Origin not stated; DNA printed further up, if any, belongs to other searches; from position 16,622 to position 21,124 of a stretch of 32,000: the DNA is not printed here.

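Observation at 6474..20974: Firmicute-style (T7SSb-like) parts list around an Rhs toxin in a high-GC actinobacterium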

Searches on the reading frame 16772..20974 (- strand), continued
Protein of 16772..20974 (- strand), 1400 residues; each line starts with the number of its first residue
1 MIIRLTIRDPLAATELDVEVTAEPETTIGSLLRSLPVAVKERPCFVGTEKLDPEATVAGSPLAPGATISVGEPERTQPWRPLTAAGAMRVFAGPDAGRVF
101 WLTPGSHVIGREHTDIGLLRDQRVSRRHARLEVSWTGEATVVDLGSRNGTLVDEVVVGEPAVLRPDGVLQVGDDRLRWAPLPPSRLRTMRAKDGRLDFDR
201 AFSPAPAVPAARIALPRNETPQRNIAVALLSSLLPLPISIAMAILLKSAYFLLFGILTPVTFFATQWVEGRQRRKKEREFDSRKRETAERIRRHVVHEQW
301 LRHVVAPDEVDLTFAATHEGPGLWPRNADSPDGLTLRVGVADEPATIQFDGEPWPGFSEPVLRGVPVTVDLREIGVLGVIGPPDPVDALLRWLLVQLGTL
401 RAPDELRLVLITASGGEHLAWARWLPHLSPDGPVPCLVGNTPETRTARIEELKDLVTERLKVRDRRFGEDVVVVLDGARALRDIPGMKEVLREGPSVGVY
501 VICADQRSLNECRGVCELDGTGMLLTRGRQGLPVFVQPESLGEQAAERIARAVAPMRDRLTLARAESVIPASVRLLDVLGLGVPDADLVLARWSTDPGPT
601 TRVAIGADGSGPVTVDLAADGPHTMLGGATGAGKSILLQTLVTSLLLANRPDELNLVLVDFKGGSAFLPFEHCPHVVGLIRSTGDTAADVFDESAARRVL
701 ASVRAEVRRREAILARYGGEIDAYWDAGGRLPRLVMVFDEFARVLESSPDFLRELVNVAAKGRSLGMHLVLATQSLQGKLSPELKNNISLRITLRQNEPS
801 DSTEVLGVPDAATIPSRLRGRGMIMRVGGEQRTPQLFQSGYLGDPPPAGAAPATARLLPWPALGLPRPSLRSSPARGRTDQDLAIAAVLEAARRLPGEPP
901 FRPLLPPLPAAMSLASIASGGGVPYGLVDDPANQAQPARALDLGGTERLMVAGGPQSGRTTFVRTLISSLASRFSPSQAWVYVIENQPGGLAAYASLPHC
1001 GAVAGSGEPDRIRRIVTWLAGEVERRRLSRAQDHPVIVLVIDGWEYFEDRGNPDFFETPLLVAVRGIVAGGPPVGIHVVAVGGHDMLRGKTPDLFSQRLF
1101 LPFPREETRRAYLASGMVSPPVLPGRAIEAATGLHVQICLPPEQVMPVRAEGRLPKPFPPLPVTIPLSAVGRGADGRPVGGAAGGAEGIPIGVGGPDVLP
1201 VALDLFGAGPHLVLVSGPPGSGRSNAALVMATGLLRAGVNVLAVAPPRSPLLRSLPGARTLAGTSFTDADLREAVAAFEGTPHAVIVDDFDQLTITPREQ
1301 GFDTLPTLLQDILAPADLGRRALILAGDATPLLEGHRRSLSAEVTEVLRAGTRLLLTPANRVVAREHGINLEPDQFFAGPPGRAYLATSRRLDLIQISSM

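Call 78: search_protein_families(library=pfam, max_evalue=0.001, proteins=[L033:3783-5300:-, L033:7490-7804:-, L033:7817-8140:-, L033:8740-9588:-, L033:10465-11955:-, L033:12001-15984:+, L033:16273-17355:+, L033:17410-19824:-, L033:19923-21089:-, L033:24171-25610:+])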
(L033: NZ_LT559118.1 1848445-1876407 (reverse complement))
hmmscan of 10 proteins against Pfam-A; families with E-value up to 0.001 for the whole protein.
L033:3783-5300:- (505 aa): 1 family
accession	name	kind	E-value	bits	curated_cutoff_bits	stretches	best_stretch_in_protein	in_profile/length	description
PF25547.1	WXG100_2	-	9.6e-05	22.8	27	1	123-204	31-113/150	WXG100 like domain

L033:7490-7804:- (104 aa): 1 family
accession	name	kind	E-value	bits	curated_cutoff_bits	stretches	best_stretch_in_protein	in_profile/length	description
PF06013.18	WXG100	-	2.1e-09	37.9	27.3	1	8-94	3-85/86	Proteins of 100 residues with WXG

L033:7817-8140:- (107 aa): 1 family
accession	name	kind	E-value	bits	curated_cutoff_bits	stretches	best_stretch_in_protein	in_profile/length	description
PF06013.18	WXG100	-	5.3e-11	43.1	27.3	1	8-89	6-86/86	Proteins of 100 residues with WXG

L033:8740-9588:- (282 aa): 0 families

L033:10465-11955:- (496 aa): 2 families
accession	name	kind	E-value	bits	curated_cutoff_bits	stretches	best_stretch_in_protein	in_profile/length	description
PF19053.6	EccD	-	3.9e-91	305.9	30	1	153-494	1-339/339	EccD-like transmembrane domain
PF08817.16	YukD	-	1.3e-23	83.9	27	1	43-118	1-76/76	WXG100 protein secretion system (Wss), protein YukD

L033:12001-15984:+ (1327 aa): 9 families
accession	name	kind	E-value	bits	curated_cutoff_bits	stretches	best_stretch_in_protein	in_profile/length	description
PF01580.24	FtsK_SpoIIIE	-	3.3e-89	298.6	24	3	810-1043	18-219/221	FtsK/SpoIIIE family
PF01935.23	DUF87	-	2.6e-07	31.4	23.2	0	478-508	24-54/220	Helicase HerA, central domain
PF13191.12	AAA_16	-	2.4e-06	28.6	32.6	0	469-502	16-49/167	AAA ATPase domain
PF13401.12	AAA_22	-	6.1e-06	27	27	0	479-628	7-119/130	AAA domain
PF00005.33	ABC_tran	-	1.5e-05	26.1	25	0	1111-1142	4-35/137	ABC transporter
PF13555.12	AAA_29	-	1.6e-05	25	27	0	479-494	22-39/61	P-loop containing region of AAA domain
PF25199.1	nSTAND_NTPase5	-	8.1e-05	22.9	34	0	470-506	34-70/145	Novel STAND NTPase 5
PF05729.18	NACHT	-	8.6e-05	22.9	26.7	0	481-508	4-31/167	NACHT domain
PF01926.29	MMR_HSR1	-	0.00065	20.2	21.9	0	833-857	1-25/113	50S ribosome-binding GTPase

L033:16273-17355:+ (360 aa): 5 families
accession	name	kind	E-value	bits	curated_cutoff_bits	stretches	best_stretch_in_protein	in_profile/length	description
PF06013.18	WXG100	-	1.2e-10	41.9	27.3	1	26-103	5-82/86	Proteins of 100 residues with WXG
PF01464.25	SLT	-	1.6e-10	41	21.3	1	268-341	12-82/117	Transglycosylase SLT domain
PF22905.2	Hydro_N_hd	-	5e-06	27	27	1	24-174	28-182/195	Hydrolase N-terminal helical domain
PF10824.14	T7SS_ESX_EspC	-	0.00022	22.1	23.5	0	21-101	3-86/100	Excreted virulence factor EspC, type VII ESX diderm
PF21725.3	T7SS_signal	-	0.00035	21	27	1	21-107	67-150/241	Putative T7SS secretion signal domain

L033:17410-19824:- (804 aa): 2 families
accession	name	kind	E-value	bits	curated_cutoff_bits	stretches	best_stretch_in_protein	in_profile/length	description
PF00069.31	Pkinase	-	9.5e-19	68.2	31.7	1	17-203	3-203/263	Protein kinase domain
PF07714.23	PK_Tyr_Ser-Thr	-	4e-06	26.7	23.1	1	19-197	5-205/258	Protein tyrosine and serine/threonine kinase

L033:19923-21089:- (388 aa): 1 family
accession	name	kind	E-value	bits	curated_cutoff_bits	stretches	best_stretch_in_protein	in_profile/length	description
PF00082.27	Peptidase_S8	-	1.7e-44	152.7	21.8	1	64-293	1-279/288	Subtilase family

L033:24171-25610:+ (479 aa): 0 families

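Call 87: search_protein_families(library=pfam, max_evalue=0.01, proteins=[L016:6487-7581:-, L025:5234-6133:-, L026:5556-6647:-, L030:1413-2612:+, L031:5872-7566:+, L025:1419-1844:-, L016:6044-6535:-])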
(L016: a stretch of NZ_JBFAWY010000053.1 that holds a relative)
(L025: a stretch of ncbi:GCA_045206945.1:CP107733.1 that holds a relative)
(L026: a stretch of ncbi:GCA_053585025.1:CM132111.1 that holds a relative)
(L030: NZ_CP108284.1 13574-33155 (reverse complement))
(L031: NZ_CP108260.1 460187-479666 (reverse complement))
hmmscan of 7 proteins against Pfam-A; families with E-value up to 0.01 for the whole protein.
L016:6487-7581:- (364 aa): 2 families
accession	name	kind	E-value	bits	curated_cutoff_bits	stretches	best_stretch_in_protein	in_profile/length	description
PF25547.1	WXG100_2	-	0.00082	19.8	27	0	15-100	25-111/150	WXG100 like domain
PF21725.3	T7SS_signal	-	0.0066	16.8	27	0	16-201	71-226/241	Putative T7SS secretion signal domain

L025:5234-6133:- (300 aa): 2 families
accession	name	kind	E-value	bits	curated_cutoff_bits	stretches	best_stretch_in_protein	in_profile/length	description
PF20148.4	DUF6531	-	7.9e-11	42.6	24.1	1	263-299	1-37/74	Domain of unknown function (DUF6531)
PF06013.18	WXG100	-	0.00094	19.8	27.3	1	17-97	5-84/86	Proteins of 100 residues with WXG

L026:5556-6647:- (363 aa): 0 families

L030:1413-2612:+ (400 aa): 1 family
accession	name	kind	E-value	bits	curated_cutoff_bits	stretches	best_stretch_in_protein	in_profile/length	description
PF21725.3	T7SS_signal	-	2.6e-07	31.2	27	1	21-183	71-237/241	Putative T7SS secretion signal domain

L031:5872-7566:+ (564 aa): 1 family
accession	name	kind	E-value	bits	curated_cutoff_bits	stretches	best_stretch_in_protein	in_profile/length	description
PF12128.14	DUF3584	-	0.0065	14.4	31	1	76-185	607-712/1191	Protein of unknown function (DUF3584)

L025:1419-1844:- (141 aa): 0 families

L016:6044-6535:- (163 aa): 0 families

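Call 104: find_encoding_contigs(protein=P0149, flank=8000, max_places=1)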
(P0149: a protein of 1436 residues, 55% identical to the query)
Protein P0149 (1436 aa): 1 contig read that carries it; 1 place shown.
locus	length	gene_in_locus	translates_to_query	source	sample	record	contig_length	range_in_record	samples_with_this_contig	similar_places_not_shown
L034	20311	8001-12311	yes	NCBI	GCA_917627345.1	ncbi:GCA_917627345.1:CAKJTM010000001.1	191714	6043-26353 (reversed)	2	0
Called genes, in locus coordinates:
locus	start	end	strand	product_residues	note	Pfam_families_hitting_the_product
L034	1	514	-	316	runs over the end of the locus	PF01145:Band_7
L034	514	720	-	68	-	-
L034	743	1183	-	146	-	PF01957:NfeD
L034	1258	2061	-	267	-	PF00106:adh_short, PF08659:KR (weak), PF13561:adh_short_C2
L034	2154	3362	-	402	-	PF13458:Peripla_BP_6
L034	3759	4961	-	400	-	PF04909:Amidohydro_2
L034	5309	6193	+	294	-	PF00440:TetR_N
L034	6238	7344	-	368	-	PF01636:APH, PF02958:EcKL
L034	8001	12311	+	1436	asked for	PF16697:Yop-YscD_cpl, PF00498:FHA, PF13191:AAA_16 (faint), PF01580:FtsK_SpoIIIE, PF12846:AAA_10 (faint), PF13401:AAA_22 (faint), PF01580:FtsK_SpoIIIE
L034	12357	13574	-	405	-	PF01135:PCMT, PF13649:Methyltransf_25 (weak)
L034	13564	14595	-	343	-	PF21068:ATPgraspMvdD (weak)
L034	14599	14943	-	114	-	PF14408:Actino_peptide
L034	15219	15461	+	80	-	PF09957:VapB_antitoxin (faint)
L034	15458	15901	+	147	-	PF01850:PIN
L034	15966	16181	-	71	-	-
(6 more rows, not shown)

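Call 105: find_encoding_contigs(protein=P0125, flank=8000, max_places=1)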
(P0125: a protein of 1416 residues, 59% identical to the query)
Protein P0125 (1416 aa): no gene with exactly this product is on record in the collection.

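Call 106: find_encoding_contigs(protein=P0163, flank=8000, max_places=1)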
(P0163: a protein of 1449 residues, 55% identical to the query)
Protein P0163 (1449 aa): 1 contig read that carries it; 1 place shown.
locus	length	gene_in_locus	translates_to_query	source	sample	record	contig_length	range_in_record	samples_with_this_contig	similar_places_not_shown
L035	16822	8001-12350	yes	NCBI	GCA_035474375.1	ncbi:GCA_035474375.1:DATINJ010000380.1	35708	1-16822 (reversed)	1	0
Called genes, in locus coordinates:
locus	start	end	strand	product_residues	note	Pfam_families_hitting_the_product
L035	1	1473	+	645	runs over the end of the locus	PF01569:PAP2, PF12951:PATR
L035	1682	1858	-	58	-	-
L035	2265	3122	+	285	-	PF13560:HTH_31, PF19054:DUF5753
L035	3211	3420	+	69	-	PF04149:DUF397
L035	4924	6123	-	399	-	-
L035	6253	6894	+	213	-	PF07638:Sigma70_ECF (weak), PF04542:Sigma70_r2, PF08281:Sigma70_r4_2, PF04545:Sigma70_r4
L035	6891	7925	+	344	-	PF10099:RskA_C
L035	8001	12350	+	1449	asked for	PF16697:Yop-YscD_cpl, PF00498:FHA, PF13555:AAA_29 (faint), PF01580:FtsK_SpoIIIE, PF12846:AAA_10 (faint), PF13191:AAA_16 (faint), PF13401:AAA_22 (faint), PF01580:FtsK_SpoIIIE, +1 more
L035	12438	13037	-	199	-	-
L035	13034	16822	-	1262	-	PF20148:DUF6531, PF25023:TEN_YD-shell (weak), PF05593:RHS_repeat, PF25023:TEN_YD-shell, PF05593:RHS_repeat, PF25023:TEN_YD-shell, PF05593:RHS_repeat, PF14412:AHH, +1 more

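Call 107: find_encoding_contigs(protein=P0119, flank=8000, max_places=1)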
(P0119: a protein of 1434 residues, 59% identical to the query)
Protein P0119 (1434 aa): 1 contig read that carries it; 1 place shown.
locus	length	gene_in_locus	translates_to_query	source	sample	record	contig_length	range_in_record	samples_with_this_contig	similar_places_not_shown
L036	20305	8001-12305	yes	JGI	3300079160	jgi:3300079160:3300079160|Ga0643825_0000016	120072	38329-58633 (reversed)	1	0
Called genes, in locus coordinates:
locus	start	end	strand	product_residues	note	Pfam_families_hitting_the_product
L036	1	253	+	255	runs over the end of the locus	PF14622:Ribonucleas_3_3, PF00636:Ribonuclease_3, PF00035:dsrm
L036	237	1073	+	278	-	PF01149:Fapy_DNA_glyco, PF06831:H2TH, PF06827:zf-FPG_IleRS (weak)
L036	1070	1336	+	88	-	PF00708:Acylphosphatase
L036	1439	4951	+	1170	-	PF02463:SMC_N, PF13175:AAA_15 (weak), PF13304:AAA_21 (weak), PF13476:AAA_23, PF13555:AAA_29 (weak), PF06470:SMC_hinge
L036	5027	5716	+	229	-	PF00413:Peptidase_M10 (weak)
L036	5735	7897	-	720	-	PF02897:Peptidase_S9_N, PF02129:Peptidase_S15 (faint), PF00326:Peptidase_S9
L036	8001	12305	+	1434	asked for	PF16697:Yop-YscD_cpl, PF00498:FHA, PF01580:FtsK_SpoIIIE, PF12846:AAA_10 (faint), PF13191:AAA_16 (faint), PF13401:AAA_22 (faint), PF01580:FtsK_SpoIIIE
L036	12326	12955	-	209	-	-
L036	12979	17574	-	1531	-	PF20148:DUF6531, PF05593:RHS_repeat, PF25023:TEN_YD-shell (weak), PF05593:RHS_repeat, PF05593:RHS_repeat, PF25023:TEN_YD-shell (weak), PF05593:RHS_repeat, PF15643:Tox-PL-2, +1 more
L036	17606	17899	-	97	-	PF06013:WXG100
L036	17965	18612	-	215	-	-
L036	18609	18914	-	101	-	-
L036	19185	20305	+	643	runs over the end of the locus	PF00069:Pkinase, PF07714:PK_Tyr_Ser-Thr, PF02368:Big_2 (weak)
